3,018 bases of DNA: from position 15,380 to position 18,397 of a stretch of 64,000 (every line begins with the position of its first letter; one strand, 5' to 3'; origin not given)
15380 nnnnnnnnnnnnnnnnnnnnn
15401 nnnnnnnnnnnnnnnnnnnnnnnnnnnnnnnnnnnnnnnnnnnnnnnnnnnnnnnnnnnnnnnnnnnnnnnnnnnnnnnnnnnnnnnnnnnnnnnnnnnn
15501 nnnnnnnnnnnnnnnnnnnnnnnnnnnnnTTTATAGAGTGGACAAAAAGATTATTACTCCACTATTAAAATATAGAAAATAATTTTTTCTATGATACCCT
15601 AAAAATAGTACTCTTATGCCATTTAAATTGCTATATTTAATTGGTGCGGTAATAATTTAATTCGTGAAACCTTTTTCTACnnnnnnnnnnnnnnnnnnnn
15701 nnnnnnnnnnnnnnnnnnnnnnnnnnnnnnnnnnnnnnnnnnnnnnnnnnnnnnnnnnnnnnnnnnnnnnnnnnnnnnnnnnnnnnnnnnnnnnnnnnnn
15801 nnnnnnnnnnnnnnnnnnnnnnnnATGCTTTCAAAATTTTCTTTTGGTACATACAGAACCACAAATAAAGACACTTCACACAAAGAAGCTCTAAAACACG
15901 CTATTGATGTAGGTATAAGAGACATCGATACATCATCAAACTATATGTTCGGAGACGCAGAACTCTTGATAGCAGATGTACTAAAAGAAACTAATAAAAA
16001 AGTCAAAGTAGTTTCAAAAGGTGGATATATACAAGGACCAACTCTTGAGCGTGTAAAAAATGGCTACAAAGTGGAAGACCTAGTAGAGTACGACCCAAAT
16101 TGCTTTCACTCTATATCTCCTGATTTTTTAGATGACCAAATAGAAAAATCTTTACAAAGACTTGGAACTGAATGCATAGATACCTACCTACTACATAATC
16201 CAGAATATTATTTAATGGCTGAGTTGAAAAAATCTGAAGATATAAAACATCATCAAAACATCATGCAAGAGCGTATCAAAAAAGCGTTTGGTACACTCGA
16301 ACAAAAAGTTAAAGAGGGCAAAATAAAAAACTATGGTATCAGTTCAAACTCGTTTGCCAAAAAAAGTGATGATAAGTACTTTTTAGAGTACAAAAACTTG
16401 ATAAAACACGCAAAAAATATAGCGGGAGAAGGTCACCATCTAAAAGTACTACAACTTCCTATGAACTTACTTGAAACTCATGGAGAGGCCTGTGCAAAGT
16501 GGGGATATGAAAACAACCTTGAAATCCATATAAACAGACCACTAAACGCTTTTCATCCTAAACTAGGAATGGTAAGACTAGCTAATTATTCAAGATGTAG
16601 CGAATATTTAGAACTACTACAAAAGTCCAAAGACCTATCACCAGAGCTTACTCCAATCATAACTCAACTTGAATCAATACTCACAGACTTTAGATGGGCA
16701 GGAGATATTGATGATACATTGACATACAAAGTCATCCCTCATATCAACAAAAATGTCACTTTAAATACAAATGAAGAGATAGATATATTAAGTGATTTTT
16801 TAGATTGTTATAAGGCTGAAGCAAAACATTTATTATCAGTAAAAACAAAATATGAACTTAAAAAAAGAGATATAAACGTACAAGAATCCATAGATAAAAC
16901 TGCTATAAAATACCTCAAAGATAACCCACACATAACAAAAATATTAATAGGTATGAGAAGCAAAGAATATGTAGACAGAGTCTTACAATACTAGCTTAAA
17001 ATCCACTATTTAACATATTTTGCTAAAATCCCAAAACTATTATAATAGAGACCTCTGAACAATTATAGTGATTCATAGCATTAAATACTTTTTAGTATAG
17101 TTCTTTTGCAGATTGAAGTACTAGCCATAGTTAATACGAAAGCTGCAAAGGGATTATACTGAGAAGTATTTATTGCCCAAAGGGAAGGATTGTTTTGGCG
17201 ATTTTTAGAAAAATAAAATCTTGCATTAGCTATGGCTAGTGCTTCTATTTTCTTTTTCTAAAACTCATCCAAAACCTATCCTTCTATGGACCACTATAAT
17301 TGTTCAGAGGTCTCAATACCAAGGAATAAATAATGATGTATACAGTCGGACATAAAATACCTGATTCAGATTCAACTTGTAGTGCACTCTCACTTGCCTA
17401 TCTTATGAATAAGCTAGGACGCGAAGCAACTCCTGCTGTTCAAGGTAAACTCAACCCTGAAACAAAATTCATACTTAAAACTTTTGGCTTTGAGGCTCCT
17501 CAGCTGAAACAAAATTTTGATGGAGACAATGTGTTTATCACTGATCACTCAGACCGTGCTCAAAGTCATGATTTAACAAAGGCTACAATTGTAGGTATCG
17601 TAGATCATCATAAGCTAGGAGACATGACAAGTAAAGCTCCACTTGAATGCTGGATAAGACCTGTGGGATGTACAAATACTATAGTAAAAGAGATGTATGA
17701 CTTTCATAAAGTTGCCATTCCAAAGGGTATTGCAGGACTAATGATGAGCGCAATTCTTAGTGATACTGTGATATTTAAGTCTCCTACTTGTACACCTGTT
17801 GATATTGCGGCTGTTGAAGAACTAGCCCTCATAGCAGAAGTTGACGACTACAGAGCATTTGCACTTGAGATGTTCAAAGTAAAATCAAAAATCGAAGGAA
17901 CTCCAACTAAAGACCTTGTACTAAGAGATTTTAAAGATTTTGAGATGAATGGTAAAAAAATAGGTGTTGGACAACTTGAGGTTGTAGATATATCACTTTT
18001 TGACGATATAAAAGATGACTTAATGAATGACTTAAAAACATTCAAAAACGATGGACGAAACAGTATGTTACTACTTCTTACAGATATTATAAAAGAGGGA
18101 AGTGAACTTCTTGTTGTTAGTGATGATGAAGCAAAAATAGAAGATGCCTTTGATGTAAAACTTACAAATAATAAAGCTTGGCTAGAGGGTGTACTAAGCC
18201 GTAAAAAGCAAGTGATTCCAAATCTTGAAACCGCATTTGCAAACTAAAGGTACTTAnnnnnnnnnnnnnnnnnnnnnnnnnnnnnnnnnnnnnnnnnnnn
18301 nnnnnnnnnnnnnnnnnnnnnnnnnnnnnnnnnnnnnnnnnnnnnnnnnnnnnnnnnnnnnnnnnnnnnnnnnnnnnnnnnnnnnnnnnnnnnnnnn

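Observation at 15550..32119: Perfect 106-bp inverted repeats 16.4 kb apart, each placed as a 5' region of an outward... inward-reading gene: inversion substrate or shared promoter module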

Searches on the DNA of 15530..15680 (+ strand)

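Call 42: search_dna_similar(query=window:15530-15680:+, collection=plasmids, mode=distant, max_evalue=0.01, max_rows=15)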
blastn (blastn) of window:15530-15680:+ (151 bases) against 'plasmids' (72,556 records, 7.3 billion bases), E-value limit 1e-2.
No match.

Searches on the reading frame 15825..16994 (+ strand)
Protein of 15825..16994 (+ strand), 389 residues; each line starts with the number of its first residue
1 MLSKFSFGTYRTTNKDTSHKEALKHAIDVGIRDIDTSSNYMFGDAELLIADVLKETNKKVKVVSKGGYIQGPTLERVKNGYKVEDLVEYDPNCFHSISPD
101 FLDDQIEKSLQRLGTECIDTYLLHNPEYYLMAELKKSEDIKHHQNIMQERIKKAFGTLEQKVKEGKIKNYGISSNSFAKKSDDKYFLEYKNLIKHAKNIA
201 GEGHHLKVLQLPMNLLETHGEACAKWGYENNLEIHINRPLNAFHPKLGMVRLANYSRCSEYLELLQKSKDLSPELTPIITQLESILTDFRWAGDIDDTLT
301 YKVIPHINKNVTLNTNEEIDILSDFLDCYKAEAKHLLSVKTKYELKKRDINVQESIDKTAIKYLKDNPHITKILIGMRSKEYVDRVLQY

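Call 11: find_encoding_contigs(protein=window:15825-16994:+, flank=10000, max_places=10)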
Protein window:15825-16994:+ (389 aa): 2 contigs read that carry it; 2 places shown.
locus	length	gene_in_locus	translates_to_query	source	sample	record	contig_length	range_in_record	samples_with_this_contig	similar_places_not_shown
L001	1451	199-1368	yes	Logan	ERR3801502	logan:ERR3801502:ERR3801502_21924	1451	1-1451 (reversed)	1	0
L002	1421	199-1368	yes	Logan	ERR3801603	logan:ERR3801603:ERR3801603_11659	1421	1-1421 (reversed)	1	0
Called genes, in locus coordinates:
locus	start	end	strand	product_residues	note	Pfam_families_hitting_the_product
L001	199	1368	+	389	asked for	PF00248:Aldo_ket_red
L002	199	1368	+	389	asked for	PF00248:Aldo_ket_red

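Call 17: search_protein_families(library=pfam, proteins=[window:15825-16994:+], max_evalue=0.01)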
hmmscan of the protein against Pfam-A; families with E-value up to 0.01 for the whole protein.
window:15825-16994:+ (389 aa): 1 family
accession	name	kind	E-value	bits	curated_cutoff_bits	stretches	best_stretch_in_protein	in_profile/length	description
PF00248.27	Aldo_ket_red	-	1.2e-24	87.3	24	1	7-178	9-143/291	Aldo/keto reductase family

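Call 27: find_homologous_proteins(query=window:15825-16994:+, max_evalue=1e-20)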
Query window:15825-16994:+ (389 aa): 3055 proteins with E <= 1e-20 among 5207 candidates; the best 120 are listed.
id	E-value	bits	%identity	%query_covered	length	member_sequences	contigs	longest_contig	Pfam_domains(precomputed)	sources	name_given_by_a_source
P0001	2.8e-258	874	100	100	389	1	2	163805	PF00248.28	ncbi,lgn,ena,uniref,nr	ncbi:MAG: Unknown protein [uncultured Campylobacterales bacterium]|uniref:NADP-dependent oxidoreduct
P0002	1.2e-147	510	61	100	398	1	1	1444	PF00248.28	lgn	-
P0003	4.2e-147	509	62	100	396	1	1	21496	PF00248.28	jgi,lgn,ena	-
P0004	5.9e-147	508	61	100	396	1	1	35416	PF00248.28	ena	-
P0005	1.0e-146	507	61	100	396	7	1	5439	PF00248.28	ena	-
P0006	1.0e-146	507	60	100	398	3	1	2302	PF00248.28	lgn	-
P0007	2.0e-143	497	60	100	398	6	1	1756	PF00248.28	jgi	jgi:aryl-alcohol dehydrogenase-like predicted oxidoreductase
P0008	2.5e-141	490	60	100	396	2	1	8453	PF00248.28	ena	-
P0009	1.7e-131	457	55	100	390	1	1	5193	PF00248.28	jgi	jgi:aryl-alcohol dehydrogenase-like predicted oxidoreductase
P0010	2.2e-131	457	55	100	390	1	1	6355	PF00248.28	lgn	-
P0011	3.5e-131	456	55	100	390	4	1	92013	PF00248.28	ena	-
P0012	5.4e-131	456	55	100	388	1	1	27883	PF00248.28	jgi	jgi:aryl-alcohol dehydrogenase-like predicted oxidoreductase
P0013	6.7e-131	455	55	100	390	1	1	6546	PF00248.28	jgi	jgi:aryl-alcohol dehydrogenase-like predicted oxidoreductase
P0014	2.7e-130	453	55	100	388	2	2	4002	PF00248.28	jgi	-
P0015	2.7e-130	453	55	100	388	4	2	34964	PF00248.28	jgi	-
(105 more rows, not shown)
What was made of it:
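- The source is a MAG contig of 163,805 bp (call 27).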

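Call 28: find_encoding_contigs(protein=P0004, flank=10000, max_places=3)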
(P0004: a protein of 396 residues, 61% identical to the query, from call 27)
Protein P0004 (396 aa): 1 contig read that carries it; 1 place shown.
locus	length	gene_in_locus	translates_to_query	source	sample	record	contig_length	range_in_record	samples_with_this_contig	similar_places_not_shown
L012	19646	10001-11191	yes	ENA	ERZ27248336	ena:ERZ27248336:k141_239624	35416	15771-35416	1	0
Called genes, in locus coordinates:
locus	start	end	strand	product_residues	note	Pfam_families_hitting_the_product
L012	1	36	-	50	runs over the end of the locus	-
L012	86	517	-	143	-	PF14376:Haem_bd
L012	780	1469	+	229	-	PF00106:adh_short, PF08659:KR, PF13561:adh_short_C2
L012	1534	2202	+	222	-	PF09335:VTT_dom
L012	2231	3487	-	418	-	PF07690:MFS_1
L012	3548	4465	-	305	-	PF13847:Methyltransf_31 (faint), PF10672:Methyltrans_SAM, PF03602:Cons_hypoth95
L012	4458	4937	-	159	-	PF03449:GreA_GreB_N, PF01272:GreA_GreB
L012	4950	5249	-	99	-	-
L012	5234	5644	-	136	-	PF03960:ArsC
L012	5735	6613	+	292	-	PF00849:PseudoU_synth_2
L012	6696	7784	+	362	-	PF03747:ADP_ribosyl_GH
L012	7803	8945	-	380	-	PF01757:Acyl_transf_3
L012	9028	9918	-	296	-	PF00561:Abhydrolase_1, PF12146:Hydrolase_4 (faint), PF12697:Abhydrolase_6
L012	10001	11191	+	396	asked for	PF00248:Aldo_ket_red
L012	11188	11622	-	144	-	-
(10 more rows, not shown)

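Call 29: find_encoding_contigs(protein=P0003, flank=10000, max_places=3)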
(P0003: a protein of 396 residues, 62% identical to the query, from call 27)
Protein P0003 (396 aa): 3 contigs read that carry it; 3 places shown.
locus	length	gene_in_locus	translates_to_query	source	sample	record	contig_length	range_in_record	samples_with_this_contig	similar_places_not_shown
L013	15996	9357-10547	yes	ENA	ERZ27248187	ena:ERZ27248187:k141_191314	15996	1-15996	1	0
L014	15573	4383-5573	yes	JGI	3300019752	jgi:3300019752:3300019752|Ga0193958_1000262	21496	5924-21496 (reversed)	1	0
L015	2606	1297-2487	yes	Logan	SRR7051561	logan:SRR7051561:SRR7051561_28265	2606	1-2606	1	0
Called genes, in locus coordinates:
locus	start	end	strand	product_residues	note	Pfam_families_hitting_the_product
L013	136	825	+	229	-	PF00106:adh_short, PF08659:KR, PF13561:adh_short_C2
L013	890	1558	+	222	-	PF09335:VTT_dom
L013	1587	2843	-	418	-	PF07690:MFS_1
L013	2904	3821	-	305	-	PF10672:Methyltrans_SAM, PF03602:Cons_hypoth95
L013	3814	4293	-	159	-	PF03449:GreA_GreB_N, PF01272:GreA_GreB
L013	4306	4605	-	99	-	-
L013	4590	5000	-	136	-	PF03960:ArsC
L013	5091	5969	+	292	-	PF00849:PseudoU_synth_2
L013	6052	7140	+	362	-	PF03747:ADP_ribosyl_GH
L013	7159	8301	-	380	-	PF01757:Acyl_transf_3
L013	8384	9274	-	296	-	PF00561:Abhydrolase_1, PF12146:Hydrolase_4 (faint), PF12697:Abhydrolase_6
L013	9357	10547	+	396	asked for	PF00248:Aldo_ket_red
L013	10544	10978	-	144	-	-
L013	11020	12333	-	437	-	PF13520:AA_permease_2, PF00324:AA_permease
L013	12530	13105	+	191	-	PF17746:SfsA_N, PF03749:SfsA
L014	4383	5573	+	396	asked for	PF00248:Aldo_ket_red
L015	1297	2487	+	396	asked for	PF00248:Aldo_ket_red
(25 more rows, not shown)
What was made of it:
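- Tried and rejected: The closest homologues of the reductase (61-62% identity) lie in a completely different neighbourhood (calls 27-29).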

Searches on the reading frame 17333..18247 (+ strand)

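Call 17: search_protein_families(library=pfam, proteins=[window:17333-18247:+], max_evalue=0.01)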
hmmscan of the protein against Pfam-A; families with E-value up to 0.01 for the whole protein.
window:17333-18247:+ (304 aa): 2 families
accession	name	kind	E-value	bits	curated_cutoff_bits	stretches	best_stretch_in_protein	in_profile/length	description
PF02833.19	DHHA2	-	4.1e-34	118.1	27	1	179-301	2-126/126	DHHA2 domain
PF01368.27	DHH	-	2.7e-16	60.4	28.1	1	3-141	3-125/125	DHH family, N-terminal domain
